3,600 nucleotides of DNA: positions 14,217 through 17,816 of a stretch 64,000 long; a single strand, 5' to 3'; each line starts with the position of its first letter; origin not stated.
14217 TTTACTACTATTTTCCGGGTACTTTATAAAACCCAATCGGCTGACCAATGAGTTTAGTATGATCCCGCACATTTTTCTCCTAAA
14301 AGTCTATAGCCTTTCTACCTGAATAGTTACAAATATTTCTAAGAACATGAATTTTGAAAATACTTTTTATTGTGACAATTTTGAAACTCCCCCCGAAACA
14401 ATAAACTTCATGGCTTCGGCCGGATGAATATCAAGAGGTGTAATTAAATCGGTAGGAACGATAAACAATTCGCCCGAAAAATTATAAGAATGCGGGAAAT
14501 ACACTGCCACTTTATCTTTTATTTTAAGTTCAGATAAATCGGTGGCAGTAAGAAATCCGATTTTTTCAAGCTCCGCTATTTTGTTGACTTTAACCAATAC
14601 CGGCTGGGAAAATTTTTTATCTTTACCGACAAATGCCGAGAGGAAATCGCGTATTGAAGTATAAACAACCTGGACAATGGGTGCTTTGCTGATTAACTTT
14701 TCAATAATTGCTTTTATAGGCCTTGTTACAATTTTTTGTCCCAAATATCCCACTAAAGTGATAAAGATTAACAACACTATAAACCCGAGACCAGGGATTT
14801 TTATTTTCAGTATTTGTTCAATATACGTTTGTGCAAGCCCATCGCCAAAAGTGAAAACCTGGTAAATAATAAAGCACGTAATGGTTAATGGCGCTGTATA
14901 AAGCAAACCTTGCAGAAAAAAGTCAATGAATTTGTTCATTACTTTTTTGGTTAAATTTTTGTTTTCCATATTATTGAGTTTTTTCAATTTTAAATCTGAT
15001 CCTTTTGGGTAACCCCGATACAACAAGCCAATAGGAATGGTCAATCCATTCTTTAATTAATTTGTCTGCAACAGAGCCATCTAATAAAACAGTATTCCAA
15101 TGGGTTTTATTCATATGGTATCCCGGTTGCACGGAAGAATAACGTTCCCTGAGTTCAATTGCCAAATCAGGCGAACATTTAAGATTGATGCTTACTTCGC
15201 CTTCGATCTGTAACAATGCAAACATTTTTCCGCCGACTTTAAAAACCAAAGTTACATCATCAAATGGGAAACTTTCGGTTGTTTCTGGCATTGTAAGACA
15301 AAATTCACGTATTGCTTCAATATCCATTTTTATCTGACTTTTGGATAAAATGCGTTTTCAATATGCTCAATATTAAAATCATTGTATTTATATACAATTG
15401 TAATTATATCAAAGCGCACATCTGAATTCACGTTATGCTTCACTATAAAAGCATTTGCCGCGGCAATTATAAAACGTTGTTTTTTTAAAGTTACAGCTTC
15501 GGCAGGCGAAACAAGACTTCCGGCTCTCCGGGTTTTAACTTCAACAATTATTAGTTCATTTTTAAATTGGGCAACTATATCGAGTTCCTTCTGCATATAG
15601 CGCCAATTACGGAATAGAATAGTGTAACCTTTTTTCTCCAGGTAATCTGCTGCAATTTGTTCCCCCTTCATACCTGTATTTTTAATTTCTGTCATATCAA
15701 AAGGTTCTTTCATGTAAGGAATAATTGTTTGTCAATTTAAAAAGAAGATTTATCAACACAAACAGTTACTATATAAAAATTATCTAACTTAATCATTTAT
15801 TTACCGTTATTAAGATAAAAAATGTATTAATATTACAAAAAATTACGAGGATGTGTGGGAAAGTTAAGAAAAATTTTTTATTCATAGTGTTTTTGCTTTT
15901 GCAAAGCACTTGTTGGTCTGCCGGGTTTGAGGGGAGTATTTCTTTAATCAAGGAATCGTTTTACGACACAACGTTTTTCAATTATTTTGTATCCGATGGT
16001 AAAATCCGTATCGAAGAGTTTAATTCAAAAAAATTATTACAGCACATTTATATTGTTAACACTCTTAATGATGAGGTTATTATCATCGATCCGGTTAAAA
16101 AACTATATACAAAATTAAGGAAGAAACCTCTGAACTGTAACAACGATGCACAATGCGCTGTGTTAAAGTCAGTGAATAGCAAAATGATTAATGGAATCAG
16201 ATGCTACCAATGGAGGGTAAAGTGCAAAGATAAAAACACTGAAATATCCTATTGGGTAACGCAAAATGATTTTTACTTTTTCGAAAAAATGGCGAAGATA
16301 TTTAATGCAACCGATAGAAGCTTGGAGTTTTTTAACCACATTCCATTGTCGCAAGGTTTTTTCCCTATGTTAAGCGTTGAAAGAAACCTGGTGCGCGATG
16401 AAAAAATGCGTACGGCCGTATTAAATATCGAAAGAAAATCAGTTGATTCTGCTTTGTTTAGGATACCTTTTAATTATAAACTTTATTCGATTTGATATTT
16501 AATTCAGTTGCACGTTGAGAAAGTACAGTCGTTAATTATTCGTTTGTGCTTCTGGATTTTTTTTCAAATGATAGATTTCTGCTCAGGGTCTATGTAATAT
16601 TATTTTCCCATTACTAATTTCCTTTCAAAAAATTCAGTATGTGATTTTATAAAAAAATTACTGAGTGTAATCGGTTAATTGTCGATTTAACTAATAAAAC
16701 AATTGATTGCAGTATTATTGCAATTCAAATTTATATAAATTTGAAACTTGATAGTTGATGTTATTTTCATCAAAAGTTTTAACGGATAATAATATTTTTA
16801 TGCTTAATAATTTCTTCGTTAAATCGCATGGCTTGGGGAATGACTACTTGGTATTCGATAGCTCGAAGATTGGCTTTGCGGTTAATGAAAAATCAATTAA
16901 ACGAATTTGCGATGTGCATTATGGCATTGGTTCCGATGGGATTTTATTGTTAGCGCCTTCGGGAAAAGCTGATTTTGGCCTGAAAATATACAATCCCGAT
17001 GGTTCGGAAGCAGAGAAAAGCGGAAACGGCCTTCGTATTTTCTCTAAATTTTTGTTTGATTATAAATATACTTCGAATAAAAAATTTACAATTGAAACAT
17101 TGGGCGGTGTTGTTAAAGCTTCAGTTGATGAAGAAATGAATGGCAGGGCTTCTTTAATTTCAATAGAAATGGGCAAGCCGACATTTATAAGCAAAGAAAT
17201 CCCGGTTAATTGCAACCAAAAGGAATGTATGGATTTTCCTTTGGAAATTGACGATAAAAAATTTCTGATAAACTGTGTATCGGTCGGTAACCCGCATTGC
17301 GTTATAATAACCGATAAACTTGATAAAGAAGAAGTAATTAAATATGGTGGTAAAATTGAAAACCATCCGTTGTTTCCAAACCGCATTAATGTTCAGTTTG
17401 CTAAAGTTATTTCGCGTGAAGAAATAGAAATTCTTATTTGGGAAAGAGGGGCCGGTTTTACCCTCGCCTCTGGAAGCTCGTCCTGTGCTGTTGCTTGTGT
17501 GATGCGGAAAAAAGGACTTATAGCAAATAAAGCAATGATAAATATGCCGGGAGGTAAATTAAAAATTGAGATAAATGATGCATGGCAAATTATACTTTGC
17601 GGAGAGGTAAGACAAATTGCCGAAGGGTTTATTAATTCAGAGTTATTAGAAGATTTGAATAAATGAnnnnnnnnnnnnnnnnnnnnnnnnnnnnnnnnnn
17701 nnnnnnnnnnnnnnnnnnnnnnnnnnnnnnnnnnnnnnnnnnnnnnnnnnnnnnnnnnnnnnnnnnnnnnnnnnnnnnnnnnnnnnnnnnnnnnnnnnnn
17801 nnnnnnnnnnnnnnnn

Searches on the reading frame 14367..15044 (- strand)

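Call 108: search_protein_families(library=pfam, proteins=[window:14367-15044:-], max_evalue=0.0001)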
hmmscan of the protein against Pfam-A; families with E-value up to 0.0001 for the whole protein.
window:14367-15044:- (225 aa): 1 family
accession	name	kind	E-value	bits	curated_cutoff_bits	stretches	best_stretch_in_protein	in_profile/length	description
PF04367.18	DUF502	-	4.1e-25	88.2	23.8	1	89-191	1-107/107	Protein of unknown function (DUF502)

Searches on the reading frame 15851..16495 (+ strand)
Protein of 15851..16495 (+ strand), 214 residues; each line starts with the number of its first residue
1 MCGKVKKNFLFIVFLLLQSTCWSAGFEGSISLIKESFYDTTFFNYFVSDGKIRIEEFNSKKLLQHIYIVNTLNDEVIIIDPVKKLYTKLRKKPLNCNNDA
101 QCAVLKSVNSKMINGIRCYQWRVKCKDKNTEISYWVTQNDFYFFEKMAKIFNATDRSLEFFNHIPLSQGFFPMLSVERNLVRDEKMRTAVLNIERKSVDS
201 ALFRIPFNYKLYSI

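Call 108: search_protein_families(library=pfam, proteins=[window:15851-16495:+], max_evalue=0.0001)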
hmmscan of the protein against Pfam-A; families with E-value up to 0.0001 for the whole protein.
window:15851-16495:+ (214 aa): 1 family
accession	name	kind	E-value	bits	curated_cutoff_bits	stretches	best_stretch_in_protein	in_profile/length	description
PF14371.13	DUF4412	-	2e-11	44.5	21.6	1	26-209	1-191/191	Domain of unknown function (DUF4412)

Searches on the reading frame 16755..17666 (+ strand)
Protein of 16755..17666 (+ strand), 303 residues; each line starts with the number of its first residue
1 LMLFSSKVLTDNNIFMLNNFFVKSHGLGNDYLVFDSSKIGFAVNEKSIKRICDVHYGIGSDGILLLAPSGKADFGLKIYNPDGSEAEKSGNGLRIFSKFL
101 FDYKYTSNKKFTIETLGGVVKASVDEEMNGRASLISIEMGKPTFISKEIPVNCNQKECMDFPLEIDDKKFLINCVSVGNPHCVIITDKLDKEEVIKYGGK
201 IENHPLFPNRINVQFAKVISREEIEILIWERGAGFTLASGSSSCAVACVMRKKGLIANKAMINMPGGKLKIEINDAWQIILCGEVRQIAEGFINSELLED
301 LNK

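Call 108: search_protein_families(library=pfam, proteins=[window:16755-17666:+], max_evalue=0.0001)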
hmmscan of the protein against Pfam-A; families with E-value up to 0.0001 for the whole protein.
window:16755-17666:+ (303 aa): 1 family
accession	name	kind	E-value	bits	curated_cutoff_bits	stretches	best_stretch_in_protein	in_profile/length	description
PF01678.24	DAP_epimerase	-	3.9e-53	179.1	34.7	2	21-144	1-120/121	Diaminopimelate epimerase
